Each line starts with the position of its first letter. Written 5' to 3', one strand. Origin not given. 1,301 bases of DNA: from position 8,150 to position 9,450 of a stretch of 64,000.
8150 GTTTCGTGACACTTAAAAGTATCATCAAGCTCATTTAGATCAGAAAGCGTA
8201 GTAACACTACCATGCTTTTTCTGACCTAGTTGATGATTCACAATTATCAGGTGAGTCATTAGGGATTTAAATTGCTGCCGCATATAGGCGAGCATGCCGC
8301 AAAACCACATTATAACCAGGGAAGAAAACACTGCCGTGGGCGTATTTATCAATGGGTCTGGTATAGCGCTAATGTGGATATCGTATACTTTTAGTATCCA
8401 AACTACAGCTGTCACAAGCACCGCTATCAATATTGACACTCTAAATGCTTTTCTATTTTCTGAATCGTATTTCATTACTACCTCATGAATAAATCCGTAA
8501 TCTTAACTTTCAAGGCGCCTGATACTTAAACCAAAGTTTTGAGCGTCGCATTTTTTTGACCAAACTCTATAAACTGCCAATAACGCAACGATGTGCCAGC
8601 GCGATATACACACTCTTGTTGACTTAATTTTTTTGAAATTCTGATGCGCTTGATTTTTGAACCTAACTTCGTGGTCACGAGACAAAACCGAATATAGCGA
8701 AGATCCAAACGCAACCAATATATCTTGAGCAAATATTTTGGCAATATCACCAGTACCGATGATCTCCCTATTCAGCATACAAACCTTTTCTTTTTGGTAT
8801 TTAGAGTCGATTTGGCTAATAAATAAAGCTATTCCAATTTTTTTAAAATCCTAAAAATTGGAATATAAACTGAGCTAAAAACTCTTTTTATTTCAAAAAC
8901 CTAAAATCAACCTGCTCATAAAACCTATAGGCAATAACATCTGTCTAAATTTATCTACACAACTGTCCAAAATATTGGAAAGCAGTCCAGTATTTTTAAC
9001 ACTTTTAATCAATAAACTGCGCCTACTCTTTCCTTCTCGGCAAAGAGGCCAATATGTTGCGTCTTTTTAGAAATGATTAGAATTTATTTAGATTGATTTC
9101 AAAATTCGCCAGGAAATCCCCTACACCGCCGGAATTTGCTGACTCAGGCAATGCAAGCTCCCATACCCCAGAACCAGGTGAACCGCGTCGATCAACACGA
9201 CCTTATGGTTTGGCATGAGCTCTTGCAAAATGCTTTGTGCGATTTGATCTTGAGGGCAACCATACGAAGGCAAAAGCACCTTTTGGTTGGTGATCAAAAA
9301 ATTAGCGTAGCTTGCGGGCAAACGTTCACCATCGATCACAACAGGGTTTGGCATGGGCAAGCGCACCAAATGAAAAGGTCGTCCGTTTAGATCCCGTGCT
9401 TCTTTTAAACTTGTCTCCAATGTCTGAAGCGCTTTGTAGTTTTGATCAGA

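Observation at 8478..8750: XRE-type HTH gene abutting zorA is split by an in-frame TAA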

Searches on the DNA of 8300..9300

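Call 56: search_rna_families(source=window, start=8300, end=9300, threshold=evalue, max_evalue=1)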
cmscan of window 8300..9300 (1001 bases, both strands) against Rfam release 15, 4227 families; matches with E-value up to 1: 0.
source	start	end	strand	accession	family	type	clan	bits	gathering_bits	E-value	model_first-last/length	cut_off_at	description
